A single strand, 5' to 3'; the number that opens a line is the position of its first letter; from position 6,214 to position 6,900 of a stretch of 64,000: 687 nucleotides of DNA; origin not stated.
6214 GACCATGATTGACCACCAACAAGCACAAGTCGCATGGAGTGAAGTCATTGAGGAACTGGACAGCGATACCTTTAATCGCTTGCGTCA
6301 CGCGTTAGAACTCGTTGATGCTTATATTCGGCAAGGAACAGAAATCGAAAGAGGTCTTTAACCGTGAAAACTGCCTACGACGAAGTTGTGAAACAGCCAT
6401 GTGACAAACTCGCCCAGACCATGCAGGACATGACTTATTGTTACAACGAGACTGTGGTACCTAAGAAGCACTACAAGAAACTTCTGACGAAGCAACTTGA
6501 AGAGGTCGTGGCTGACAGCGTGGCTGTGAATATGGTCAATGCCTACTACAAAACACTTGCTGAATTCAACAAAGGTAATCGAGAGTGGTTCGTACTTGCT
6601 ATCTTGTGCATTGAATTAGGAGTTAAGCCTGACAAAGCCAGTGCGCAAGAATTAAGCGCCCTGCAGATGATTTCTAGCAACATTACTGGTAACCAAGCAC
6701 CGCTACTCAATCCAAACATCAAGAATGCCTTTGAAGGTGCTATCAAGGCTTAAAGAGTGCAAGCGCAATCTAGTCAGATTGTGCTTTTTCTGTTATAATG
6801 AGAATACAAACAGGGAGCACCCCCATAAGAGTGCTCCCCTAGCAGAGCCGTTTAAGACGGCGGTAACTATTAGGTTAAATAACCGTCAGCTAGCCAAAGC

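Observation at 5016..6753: Compact operon of five small unknown proteins, candidate anti-defence / establishment genes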

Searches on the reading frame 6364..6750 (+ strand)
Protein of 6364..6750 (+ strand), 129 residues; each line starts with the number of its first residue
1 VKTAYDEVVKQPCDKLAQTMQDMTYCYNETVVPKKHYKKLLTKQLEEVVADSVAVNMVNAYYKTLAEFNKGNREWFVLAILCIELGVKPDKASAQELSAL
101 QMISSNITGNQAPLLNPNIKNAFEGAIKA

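Call 8: search_protein_families(library=pfam, proteins=[window:6364-6750:+], max_evalue=1)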
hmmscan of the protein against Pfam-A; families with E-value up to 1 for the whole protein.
window:6364-6750:+ (129 aa): 1 family
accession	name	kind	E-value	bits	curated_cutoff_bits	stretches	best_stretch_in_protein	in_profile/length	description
PF12917.13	YfbR-like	-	0.015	15.4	25.9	1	1-77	85-153/182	5'-deoxynucleotidase YfbR-like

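Call 9: search_protein_families(library=phrogs, proteins=[window:6364-6750:+], max_evalue=1)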
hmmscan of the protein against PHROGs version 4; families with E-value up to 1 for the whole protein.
window:6364-6750:+ (129 aa): 2 families
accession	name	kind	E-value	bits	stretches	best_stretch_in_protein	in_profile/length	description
phrog_9892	-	unknown function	0.006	17.5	1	6-47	13-51/55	-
phrog_15725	-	DNA, RNA and nucleotide metabolism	0.036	15.2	1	6-69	39-102/159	DNA polymerase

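Call 14: search_protein_families(library=ncbifam, proteins=[window:6364-6750:+], max_evalue=1)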
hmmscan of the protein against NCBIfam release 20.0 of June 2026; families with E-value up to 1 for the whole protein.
window:6364-6750:+ (129 aa): 1 family
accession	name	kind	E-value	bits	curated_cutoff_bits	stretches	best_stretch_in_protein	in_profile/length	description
TIGR03200.1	dearomat_oah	equivalog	0.069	12.2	464.45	1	5-74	265-331/360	6-oxocyclohex-1-ene-1-carbonyl-CoA hydratase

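Call 15: search_protein_families(library=padloc, proteins=[window:6364-6750:+], max_evalue=1)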
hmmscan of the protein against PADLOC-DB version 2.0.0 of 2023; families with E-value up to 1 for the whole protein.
window:6364-6750:+ (129 aa): 0 families

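Call 27: search_solved_structures(query=window:6364-6750:+, max_evalue=10)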
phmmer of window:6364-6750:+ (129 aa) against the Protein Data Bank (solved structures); distinct sequences matched with E-value up to 10: 0.

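Call 71: find_homologous_proteins(query=window:6364-6750:+, max_evalue=0.001)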
Query window:6364-6750:+ (129 aa): 57 proteins with E <= 0.001 among 61 candidates.
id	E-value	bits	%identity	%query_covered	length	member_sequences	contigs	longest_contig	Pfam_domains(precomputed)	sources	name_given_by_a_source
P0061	7.8e-76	270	95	100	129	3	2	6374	-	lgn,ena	-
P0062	8.9e-75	266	93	100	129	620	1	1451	-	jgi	jgi:hypothetical protein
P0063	2.3e-74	265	94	100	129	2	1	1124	-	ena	-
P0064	2.4e-74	265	95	100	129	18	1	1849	-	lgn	-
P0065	3.7e-73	261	95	100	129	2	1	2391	-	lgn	-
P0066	3.8e-73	261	93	100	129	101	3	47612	-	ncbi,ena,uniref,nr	ncbi:hypothetical protein I3F57_15450 (plasmid) [Lacticaseibacillus paracasei subsp. tolerans]|unire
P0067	1.4e-72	259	95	100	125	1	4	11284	-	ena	-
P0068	2.4e-72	258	95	100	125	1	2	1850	-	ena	-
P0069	6.6e-72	257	94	100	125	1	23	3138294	-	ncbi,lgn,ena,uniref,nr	ncbi:hypothetical protein ABDE14_13530 [Lacticaseibacillus paracasei]|uniref:Uncharacterized protein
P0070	9.0e-72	257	93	100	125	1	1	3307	-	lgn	-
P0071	1.6e-71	256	95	99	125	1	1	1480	-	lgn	-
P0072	2.4e-71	255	93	100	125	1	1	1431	-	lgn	-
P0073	2.4e-71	255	93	100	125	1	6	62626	-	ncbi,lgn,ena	-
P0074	3.3e-71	255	92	100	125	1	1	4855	-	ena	-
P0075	4.3e-71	254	95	99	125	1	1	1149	-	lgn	-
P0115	2.4e-22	97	41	96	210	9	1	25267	-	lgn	-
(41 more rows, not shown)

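Call 74: find_encoding_contigs(protein=P0115, flank=8000, max_places=3)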
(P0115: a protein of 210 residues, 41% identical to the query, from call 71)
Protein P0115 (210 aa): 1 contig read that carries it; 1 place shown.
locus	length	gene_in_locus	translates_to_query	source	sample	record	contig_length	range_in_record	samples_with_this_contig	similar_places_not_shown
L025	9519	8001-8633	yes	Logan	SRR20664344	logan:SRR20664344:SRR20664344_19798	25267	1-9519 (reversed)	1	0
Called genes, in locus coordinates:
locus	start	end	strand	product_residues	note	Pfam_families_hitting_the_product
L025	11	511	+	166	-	-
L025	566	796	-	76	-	-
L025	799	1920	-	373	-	PF05569:Peptidase_M56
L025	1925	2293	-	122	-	PF03965:Penicillinase_R (weak)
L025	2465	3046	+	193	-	-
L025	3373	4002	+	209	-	PF00239:Resolvase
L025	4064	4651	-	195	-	PF01381:HTH_3 (weak), PF00717:Peptidase_S24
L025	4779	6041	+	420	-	PF00817:IMS, PF11799:IMS_C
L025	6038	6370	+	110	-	PF08863:YolD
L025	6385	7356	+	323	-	PF01223:Endonuclease_NS (faint), PF13930:Endonuclea_NS_2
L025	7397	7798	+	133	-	-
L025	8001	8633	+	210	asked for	-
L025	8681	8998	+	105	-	PF01909:NTP_transf_2, PF18765:Polbeta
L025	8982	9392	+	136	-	PF01934:HepT-like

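Call 83: predict_structure(alignment_id=A6)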
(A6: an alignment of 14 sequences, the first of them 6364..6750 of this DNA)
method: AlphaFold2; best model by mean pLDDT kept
length: 129 residues; sequences in the alignment: 14
mean_pLDDT: 62.2   pTM: 0.35
mean pLDDT of the five models: 62.2, 61.6, 60.3, 58.6, 55.9
residues with pLDDT >= 90: 0; 70-90: 39; 50-70: 79; < 50: 11
segments of 3 or more residues with pLDDT < 50: 1-3, 25-27, 29-31
pLDDT, mean of each block of 10 residues (from residue 1): 53 56 50 54 52 55 61 71 75 79 72 62 69
secondary structure, 60 per line:
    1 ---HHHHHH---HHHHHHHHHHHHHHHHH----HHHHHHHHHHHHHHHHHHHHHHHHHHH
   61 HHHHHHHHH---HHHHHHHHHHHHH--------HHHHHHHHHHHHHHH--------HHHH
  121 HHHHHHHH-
elements in order: H4-9 H13-29 H34-69 H73-85 H94-108 H117-128

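Call 87: fold_search(model_id=the predicted structure, library=pdb)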
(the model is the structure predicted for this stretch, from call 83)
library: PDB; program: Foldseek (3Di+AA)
matches with E <= 10: 34; with E <= 0.001: 0
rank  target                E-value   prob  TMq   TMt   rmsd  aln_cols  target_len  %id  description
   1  7txj_A                2.0e+00  0.07  0.22  0.20  22.3       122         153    9  Cryo-EM of AFV6 (released 2022-06-01)
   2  3umg_B                2.3e+00  0.06  0.16  0.10  10.9        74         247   23  Crystal Structure of the Defluorinating L-2-Haloacid Dehalogenase Rha0230 (released 2012-11-14)
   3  6yvv_A                2.3e+00  0.06  0.24  0.10  22.8       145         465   16  Condensin complex from S.cerevisiae ATP-free apo bridged state (released 2020-07-15)
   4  1omh_A                3.1e+00  0.38  0.26  0.13   2.7        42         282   19  Conjugative Relaxase TrwC in complex with OriT Dna. Metal-free structure. (released 2003-11-25)
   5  8x61_C                3.3e+00  0.08  0.24  0.20  20.2       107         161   16  Cryo-EM structure of ATP-bound FtsE(E163Q)X (released 2024-05-08)
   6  9h9p_M                3.5e+00  0.08  0.26  0.06  12.8        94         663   16  Spokes 12 and 13 of the human gamma-tubulin ring complex in complex with CDK5RAP2 and docked MZT2/GCP2-NHD module (released 2025-01-15)
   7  1qx0_A                3.7e+00  0.51  0.25  0.11   0.9        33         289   18  CONJUGATIVE RELAXASE TRWC IN COMPLEX WITH ORIT DNA. METAL-BOUND STRUCTURE (released 2003-11-25)
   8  1s6m_A                4.3e+00  0.30  0.26  0.12   2.7        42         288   19  Conjugative Relaxase Trwc In Complex With Orit DNA. Metal-Bound Structure (released 2005-06-14)
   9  6v6b_C                4.3e+00  0.13  0.26  0.07   8.6        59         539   20  Structures of GCP2 and GCP3 in the native human gamma-tubulin ring complex (released 2020-01-01)
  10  1osb_C                4.6e+00  0.41  0.24  0.11   1.0        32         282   19  Conjugative Relaxase TrwC in complex with OriT Dna. Metal-free structure. (released 2003-11-25)
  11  1osb_A                4.6e+00  0.38  0.25  0.11   1.0        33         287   18  Conjugative Relaxase TrwC in complex with OriT Dna. Metal-free structure. (released 2003-11-25)
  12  2cdm_A                4.9e+00  0.18  0.24  0.11   7.4        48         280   14  The structure of TrwC complexed with a 27-mer DNA comprising the recognition hairpin and the cleavage site (released 2006-07-31)
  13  9uc4                  4.9e+00  0.06  0.23  0.14  17.9       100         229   13  Crystal structure of voltage-gated sodium channel NavAb N49K/S178T/T206A mutant (released 2026-02-18)
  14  9qvm_A                5.6e+00  0.08  0.25  0.06  11.5        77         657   21  Cryo-EM reconstruction of the NEDD1 anchor protein and CDK5RAP2 bound to the gamma-tubulin ring complex (released 2025-05-21)
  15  1zm5_A                6.0e+00  0.21  0.26  0.12   2.7        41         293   20  Conjugative Relaxase TRWC in complex with ORIT dna, cooper-bound structure (released 2006-04-25)
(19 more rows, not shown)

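Call 88: search_dna_similar(query=window:6364-6750:+, collection=phages, mode=protein, max_evalue=0.01, max_rows=15)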
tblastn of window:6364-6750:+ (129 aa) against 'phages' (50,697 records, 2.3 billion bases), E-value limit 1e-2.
Records with a match: 1; places in all: 1; records where one place covers at least 80% of the query: 1.
Best place of each record, by identity: <60% 1.
By first word of the organism name: Listeria 1.
By host as written in the record: Listeria monocytogenes 1.
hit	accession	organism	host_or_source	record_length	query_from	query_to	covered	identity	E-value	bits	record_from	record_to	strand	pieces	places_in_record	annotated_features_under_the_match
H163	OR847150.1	Listeria phage LM 4-11-1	Listeria monocytogenes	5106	5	115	86%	47.7%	2e-30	119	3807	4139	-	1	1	record has no annotation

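Call 89: search_dna_similar(query=window:6364-6750:+, collection=plasmids, mode=protein, max_evalue=0.001, max_rows=40, rows=spread)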
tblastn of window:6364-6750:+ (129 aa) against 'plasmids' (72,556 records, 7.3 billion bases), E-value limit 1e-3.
Records with a match: 548; places in all: 639; records where one place covers at least 80% of the query: 269.
Best place of each record, by identity: 95-99% 11; 90-95% 16; 80-90% 6; <60% 515.
By first word of the organism name: Enterococcus 513; Lacticaseibacillus 33; Lactococcus 1; Latilactobacillus 1.
By predicted mobility (MOB-suite, as given by PLSDB): conjugative 370; non-mobilizable 117; mobilizable 61.
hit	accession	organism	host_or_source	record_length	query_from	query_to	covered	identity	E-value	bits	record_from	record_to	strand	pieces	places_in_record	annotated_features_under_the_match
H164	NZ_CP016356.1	Lacticaseibacillus paracasei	cell culture,starter culture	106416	1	129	100%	98.5%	3e-80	263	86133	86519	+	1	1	hypothetical protein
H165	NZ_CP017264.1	Lacticaseibacillus paracasei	cell culture,cheese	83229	1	129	100%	94.6%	6e-77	253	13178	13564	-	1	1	hypothetical protein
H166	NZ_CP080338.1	Lacticaseibacillus paracasei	pure culture,Sweet Potato Sour Liquid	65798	1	129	100%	88.4%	5e-73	242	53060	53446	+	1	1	hypothetical protein (x2)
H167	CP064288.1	Enterococcus faecium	Homo sapiens,cell culture,clinical ...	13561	5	124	93%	44.6%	2e-27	112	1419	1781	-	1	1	record has no annotation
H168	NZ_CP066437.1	Enterococcus faecium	Homo sapiens,cell culture,rectal swab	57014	5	124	93%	44.6%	2e-27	112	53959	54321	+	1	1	hypothetical protein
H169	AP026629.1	Enterococcus faecium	Homo sapiens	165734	5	124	93%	44.6%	2e-27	112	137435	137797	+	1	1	hypothetical protein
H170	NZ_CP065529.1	Enterococcus faecium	Homo sapiens,rectal swab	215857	5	124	93%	44.6%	2e-27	112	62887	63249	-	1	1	hypothetical protein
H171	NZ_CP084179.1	Enterococcus faecium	Homo sapiens,hematoma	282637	5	124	93%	44.6%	2e-27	112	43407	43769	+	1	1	hypothetical protein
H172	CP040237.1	Enterococcus faecium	Homo sapiens,Pus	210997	5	124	93%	44.6%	2e-27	112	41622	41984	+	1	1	hypothetical protein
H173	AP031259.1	Enterococcus faecium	-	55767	5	124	93%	44.6%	3e-27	111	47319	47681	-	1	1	hypothetical protein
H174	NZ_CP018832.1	Enterococcus faecium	Homo sapiens,blood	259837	5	124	93%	44.6%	8e-27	110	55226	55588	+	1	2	none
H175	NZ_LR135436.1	Enterococcus faecium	-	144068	5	124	93%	44.6%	8e-27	110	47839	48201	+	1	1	none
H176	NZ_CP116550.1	Enterococcus faecium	Bos taurus,whole organism,fecal sample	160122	5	124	93%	44.6%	8e-27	110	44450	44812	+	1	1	none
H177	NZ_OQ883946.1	Enterococcus faecium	-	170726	5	124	93%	44.6%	8e-27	110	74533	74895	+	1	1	none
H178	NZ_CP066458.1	Enterococcus faecium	Homo sapiens,cell culture,rectal swab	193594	5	124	93%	44.6%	8e-27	110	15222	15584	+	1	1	none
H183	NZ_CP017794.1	Enterococcus faecium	Homo sapiens,Peritoneal fluid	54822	5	102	76%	51.0%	1e-27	113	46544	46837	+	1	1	hypothetical protein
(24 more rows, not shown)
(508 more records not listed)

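Call 90: get_annotated_region(hit=H168, flank=9000)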
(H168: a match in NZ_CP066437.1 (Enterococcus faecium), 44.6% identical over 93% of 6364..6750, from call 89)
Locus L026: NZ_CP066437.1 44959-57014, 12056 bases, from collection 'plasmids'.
description: Enterococcus faecium strain Dallas 66 plasmid p66_57kb, complete sequence
organism: Enterococcus faecium (NCBI taxid 1352)
taxonomy: Bacteria; Bacillota; Bacilli; Lactobacillales; Enterococcaceae; Enterococcus; Enterococcus faecium
host: -; source: Homo sapiens,cell culture,rectal swab; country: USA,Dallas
typing (MOB-suite, as given by PLSDB): conjugative; replicon rep_cluster_889; relaxase MOBP; mating-pair formation MPF_T
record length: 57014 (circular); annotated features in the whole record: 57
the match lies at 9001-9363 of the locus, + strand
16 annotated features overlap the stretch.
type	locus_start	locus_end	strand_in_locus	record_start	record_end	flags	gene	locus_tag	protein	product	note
CDS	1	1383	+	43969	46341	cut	-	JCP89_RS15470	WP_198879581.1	ArdC-like ssDNA-binding domain-containing protein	-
CDS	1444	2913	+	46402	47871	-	-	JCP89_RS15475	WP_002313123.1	toprim domain-containing protein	-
CDS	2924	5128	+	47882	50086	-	topB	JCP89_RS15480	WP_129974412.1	type IA DNA topoisomerase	GO:0006265 - DNA topological change [Evidence IEA]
CDS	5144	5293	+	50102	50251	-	-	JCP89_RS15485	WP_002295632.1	hypothetical protein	-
CDS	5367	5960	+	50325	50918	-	-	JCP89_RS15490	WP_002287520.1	type IV toxin-antitoxin system AbiEi family antitoxin domain-containing protein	-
CDS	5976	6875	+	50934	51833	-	-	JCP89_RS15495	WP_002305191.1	nucleotidyl transferase AbiEii/AbiGii toxin family protein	-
CDS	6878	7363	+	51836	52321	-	ssb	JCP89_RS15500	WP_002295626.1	single-stranded DNA-binding protein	GO:0006310 - DNA recombination [Evidence IEA]; GO:0006281 - DNA repair [Evidence IEA]; GO:0006260 - DNA replication ...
CDS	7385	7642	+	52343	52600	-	-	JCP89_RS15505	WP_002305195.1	hypothetical protein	-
CDS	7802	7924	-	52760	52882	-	-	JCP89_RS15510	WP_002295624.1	putative holin-like toxin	-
CDS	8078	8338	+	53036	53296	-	-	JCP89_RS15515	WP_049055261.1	hypothetical protein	-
CDS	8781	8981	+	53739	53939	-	-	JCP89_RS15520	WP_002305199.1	hypothetical protein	-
CDS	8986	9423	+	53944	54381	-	-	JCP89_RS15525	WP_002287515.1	hypothetical protein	-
CDS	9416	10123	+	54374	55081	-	-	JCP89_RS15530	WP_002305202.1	hypothetical protein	-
CDS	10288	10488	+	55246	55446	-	-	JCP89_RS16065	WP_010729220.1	hypothetical protein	-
CDS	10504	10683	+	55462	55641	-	-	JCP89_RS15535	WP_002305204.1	hypothetical protein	-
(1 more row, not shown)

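Call 91: get_annotated_region(hit=H183, flank=9000)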
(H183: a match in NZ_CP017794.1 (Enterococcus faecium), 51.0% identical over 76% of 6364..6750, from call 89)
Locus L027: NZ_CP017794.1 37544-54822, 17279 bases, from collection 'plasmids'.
description: Enterococcus faecium strain E240 plasmid unnamed2, complete sequence
organism: Enterococcus faecium (NCBI taxid 1352)
taxonomy: Bacteria; Bacillota; Bacilli; Lactobacillales; Enterococcaceae; Enterococcus; Enterococcus faecium
host: -; source: Homo sapiens,Peritoneal fluid; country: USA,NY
typing (MOB-suite, as given by PLSDB): conjugative; replicon rep_cluster_889; relaxase MOBP; mating-pair formation MPF_T
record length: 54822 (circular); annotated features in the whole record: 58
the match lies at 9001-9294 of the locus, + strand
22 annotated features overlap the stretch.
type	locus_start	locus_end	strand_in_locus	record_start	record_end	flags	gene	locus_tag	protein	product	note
CDS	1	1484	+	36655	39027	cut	-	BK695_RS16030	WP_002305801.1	ArdC-like ssDNA-binding domain-containing protein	-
CDS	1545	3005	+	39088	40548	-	-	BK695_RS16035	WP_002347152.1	toprim domain-containing protein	-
CDS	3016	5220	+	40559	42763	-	-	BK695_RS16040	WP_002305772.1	type IA DNA topoisomerase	GO:0006265 - DNA topological change [Evidence IEA]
CDS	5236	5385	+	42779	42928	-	-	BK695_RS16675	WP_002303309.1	hypothetical protein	-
CDS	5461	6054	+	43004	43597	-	-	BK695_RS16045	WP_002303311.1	type IV toxin-antitoxin system AbiEi family antitoxin domain-containing protein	-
CDS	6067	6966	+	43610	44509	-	-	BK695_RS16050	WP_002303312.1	nucleotidyl transferase AbiEii/AbiGii toxin family protein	-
CDS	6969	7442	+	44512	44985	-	ssb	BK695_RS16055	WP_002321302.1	single-stranded DNA-binding protein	GO:0006310 - DNA recombination [Evidence IEA]; GO:0006281 - DNA repair [Evidence IEA]; GO:0006260 - DNA replication ...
CDS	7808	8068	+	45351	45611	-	-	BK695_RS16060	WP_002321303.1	hypothetical protein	-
CDS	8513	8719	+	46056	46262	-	-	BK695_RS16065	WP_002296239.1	hypothetical protein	-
CDS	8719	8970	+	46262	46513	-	-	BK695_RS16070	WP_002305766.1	hypothetical protein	-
CDS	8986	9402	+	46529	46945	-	-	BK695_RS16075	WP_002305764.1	hypothetical protein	-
CDS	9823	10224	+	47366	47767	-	tnpA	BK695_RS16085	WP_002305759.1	IS200/IS605 family transposase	-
CDS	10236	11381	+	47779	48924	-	tnpB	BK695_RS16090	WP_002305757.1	IS200/IS605 family element RNA-guided endonuclease TnpB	-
CDS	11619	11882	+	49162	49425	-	-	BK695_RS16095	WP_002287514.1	hypothetical protein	-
CDS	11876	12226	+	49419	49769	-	-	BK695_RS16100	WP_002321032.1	type II toxin-antitoxin system PemK/MazF family toxin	-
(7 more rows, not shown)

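Call 94: search_protein_families(library=pfam, proteins=[L026:8078-8335:+, L026:8781-8978:+, L026:8986-9420:+, L026:9416-10120:+, L025:7397-7795:+], max_evalue=0.01)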
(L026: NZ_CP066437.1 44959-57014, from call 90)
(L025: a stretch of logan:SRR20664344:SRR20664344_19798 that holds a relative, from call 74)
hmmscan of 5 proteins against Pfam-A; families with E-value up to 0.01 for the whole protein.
L026:8078-8335:+ (86 aa): 0 families

L026:8781-8978:+ (66 aa): 0 families

L026:8986-9420:+ (145 aa): 1 family
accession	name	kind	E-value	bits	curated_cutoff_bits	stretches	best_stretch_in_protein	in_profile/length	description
PF20321.3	DUF6616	-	0.0086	16.8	27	0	113-139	77-103/111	Family of unknown function (DUF6616)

L026:9416-10120:+ (235 aa): 0 families

L025:7397-7795:+ (133 aa): 1 family
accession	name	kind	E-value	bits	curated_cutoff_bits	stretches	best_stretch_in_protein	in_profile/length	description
PF00335.26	Tetraspanin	-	0.0044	17.1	32.1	1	18-108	8-101/225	Tetraspanin family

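Call 95: search_protein_families(library=ncbifam, proteins=[L026:8986-9420:+, L026:9416-10120:+], max_evalue=0.1)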
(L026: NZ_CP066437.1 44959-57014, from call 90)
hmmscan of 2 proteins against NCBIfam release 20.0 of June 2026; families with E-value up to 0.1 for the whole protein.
L026:8986-9420:+ (145 aa): 0 families

L026:9416-10120:+ (235 aa): 0 families
